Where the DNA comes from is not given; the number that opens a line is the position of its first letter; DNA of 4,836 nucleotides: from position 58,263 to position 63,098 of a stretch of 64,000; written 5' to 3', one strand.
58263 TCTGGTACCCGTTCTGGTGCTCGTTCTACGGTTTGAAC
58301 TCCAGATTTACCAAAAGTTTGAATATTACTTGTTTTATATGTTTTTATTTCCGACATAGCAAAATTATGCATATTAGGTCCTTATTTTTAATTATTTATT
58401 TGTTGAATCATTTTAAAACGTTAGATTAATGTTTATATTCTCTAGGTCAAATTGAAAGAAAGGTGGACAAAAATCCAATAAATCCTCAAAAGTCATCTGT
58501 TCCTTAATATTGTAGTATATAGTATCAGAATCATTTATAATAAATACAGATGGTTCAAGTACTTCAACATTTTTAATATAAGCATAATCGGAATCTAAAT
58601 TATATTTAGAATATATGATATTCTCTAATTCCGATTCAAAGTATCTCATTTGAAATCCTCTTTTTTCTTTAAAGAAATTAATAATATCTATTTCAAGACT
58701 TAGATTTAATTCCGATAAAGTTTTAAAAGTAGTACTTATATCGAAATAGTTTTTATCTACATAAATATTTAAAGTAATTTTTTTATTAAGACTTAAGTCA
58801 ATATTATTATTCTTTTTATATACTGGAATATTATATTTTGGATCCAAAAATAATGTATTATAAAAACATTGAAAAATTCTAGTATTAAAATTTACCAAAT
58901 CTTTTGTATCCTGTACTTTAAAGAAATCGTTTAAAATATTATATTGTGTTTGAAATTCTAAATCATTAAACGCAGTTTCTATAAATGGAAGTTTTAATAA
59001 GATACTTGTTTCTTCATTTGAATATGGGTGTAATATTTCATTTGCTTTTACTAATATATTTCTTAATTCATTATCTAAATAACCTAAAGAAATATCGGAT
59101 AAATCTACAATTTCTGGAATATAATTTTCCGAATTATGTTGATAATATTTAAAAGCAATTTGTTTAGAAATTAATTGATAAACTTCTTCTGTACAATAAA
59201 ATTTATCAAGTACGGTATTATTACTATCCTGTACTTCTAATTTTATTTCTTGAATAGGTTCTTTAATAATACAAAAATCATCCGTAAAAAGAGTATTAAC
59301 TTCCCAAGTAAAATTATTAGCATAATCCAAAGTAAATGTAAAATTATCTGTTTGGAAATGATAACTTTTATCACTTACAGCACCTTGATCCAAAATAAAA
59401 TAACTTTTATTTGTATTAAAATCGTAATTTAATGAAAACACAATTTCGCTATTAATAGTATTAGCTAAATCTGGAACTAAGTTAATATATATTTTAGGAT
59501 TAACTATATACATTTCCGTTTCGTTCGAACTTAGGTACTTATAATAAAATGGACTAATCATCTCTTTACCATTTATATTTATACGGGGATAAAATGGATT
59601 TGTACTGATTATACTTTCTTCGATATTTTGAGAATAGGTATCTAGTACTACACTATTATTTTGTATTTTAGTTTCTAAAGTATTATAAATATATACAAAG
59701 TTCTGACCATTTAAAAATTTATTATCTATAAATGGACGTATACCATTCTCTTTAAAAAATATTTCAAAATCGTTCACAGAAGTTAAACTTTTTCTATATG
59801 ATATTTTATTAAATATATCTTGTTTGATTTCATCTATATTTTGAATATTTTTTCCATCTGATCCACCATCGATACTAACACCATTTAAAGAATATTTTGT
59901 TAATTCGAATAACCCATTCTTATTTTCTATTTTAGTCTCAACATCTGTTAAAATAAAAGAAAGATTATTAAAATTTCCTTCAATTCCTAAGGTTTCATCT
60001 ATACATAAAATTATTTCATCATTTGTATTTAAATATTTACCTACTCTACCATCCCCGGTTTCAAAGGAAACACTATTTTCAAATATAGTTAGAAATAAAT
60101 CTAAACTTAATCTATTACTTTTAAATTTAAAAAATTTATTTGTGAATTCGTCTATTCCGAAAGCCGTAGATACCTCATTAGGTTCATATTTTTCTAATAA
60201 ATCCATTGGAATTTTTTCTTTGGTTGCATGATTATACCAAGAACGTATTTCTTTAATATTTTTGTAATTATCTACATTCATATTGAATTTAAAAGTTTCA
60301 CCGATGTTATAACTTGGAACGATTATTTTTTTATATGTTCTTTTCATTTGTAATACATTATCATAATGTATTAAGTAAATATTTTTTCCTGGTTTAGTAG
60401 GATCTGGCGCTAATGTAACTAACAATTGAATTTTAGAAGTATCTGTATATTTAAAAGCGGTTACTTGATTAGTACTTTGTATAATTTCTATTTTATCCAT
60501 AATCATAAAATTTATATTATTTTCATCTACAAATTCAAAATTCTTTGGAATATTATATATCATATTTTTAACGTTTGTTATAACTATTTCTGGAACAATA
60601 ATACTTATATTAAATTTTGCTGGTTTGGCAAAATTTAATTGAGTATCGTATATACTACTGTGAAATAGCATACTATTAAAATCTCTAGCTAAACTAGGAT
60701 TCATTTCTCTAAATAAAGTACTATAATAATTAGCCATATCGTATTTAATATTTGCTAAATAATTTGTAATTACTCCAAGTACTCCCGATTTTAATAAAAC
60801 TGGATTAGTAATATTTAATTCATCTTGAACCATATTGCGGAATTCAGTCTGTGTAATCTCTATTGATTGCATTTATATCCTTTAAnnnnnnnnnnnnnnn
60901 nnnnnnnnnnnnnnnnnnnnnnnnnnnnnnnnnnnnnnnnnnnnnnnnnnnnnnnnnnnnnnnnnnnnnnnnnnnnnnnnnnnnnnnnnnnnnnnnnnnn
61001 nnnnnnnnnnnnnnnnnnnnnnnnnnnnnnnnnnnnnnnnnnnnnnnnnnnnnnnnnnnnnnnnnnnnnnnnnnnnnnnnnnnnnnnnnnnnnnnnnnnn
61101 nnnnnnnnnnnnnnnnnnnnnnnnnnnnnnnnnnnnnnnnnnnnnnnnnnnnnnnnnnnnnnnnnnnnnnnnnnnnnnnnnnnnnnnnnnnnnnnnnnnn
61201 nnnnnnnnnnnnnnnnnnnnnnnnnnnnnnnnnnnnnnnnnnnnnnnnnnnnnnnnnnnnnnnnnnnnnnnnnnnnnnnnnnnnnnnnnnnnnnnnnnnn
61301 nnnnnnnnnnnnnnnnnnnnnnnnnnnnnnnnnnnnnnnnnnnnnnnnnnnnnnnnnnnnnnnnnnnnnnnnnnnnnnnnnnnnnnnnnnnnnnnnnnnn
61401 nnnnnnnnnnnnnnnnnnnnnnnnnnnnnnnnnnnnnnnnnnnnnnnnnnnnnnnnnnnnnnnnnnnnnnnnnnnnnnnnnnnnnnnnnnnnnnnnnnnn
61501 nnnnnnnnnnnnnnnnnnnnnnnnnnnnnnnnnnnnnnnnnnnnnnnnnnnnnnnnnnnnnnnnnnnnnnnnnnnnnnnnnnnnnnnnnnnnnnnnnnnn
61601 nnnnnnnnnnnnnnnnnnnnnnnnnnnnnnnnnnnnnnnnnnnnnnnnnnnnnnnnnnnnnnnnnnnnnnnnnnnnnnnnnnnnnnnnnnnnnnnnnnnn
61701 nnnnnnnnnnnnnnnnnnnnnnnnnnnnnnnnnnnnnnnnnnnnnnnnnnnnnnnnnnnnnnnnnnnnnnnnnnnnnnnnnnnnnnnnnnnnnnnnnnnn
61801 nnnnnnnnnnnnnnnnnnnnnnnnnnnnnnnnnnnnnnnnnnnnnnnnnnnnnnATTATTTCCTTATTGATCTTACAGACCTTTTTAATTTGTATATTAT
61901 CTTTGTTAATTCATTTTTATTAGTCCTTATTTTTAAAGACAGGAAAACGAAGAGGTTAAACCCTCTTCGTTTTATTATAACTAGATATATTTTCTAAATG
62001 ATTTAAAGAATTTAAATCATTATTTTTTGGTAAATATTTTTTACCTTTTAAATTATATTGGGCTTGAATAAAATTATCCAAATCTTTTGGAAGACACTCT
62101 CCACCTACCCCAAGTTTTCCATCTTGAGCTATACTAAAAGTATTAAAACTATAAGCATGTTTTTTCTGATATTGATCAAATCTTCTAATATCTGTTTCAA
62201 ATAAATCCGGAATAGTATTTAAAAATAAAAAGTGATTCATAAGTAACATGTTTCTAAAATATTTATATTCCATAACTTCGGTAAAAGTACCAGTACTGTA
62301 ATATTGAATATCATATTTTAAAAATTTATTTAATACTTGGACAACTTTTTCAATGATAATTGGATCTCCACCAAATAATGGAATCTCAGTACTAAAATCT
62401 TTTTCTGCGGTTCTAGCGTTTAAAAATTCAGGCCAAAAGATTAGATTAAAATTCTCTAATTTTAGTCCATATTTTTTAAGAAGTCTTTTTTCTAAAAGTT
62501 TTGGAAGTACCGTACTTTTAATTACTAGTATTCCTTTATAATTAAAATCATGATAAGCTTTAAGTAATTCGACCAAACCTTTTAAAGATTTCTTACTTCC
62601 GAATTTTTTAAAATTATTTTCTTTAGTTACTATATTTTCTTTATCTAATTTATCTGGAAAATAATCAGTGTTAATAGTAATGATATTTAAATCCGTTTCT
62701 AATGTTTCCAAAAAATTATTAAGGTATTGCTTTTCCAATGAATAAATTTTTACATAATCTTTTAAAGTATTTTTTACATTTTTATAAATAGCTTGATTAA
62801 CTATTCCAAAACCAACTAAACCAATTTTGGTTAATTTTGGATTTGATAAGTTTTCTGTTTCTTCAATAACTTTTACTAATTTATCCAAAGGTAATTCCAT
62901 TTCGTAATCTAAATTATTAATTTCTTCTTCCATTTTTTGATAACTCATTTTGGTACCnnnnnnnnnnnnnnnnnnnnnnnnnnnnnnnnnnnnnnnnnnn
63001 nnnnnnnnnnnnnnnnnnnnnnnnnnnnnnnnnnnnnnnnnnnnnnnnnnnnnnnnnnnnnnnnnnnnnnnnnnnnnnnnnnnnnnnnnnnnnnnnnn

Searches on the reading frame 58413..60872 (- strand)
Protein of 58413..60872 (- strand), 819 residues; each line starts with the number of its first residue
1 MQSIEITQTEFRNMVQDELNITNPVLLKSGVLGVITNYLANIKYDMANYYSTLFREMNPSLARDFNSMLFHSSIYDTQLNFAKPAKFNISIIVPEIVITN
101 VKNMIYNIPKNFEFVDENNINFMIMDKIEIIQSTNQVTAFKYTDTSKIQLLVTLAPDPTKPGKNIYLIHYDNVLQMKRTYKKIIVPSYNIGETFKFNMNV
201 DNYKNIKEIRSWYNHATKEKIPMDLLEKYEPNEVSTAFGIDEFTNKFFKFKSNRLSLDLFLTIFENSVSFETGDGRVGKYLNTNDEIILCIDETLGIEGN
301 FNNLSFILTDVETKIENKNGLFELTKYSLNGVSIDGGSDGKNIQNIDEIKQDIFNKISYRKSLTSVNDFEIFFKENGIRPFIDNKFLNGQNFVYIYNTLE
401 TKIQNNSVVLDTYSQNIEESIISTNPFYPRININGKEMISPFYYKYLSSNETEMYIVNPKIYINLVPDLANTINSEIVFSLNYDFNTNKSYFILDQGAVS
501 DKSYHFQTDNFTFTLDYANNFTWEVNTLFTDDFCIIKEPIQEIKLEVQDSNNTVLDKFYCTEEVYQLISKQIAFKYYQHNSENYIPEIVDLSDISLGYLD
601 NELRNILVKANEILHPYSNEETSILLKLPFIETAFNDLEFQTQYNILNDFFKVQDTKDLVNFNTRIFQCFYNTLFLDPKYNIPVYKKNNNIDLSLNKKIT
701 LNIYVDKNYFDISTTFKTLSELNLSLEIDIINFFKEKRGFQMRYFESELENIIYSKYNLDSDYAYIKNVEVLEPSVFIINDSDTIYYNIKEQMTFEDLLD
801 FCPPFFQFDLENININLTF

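Call 4: search_protein_families(library=pfam, proteins=[window:58413-60872:-], max_evalue=0.01)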
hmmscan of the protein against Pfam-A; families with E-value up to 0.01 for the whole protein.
window:58413-60872:- (819 aa): 0 families

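Call 6: search_protein_families(library=phrogs, proteins=[window:58413-60872:-], max_evalue=0.01)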
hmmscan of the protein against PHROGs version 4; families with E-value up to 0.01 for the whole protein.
window:58413-60872:- (819 aa): 0 families

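Call 74: search_protein_families(library=ncbifam, proteins=[window:58413-60872:-], max_evalue=0.01)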
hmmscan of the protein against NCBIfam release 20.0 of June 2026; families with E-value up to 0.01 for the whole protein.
window:58413-60872:- (819 aa): 0 families

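Call 95: search_solved_structures(query=window:58413-60872:-, max_evalue=1)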
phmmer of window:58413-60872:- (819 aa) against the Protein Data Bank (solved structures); distinct sequences matched with E-value up to 1: 0.

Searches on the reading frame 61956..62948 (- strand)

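Call 9: search_protein_families(library=phrogs, proteins=[window:61956-62948:-], max_evalue=0.00001)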
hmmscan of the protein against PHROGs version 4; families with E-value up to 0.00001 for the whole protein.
window:61956-62948:- (330 aa): 1 family
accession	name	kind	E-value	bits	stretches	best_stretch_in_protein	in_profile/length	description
phrog_9148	-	other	6e-18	66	1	86-301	78-278/382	UDP-glucose dehydrogenase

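Call 58: search_protein_families(library=pfam, proteins=[window:61956-62948:-], max_evalue=0.001)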
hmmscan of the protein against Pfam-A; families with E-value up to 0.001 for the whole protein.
window:61956-62948:- (330 aa): 0 families
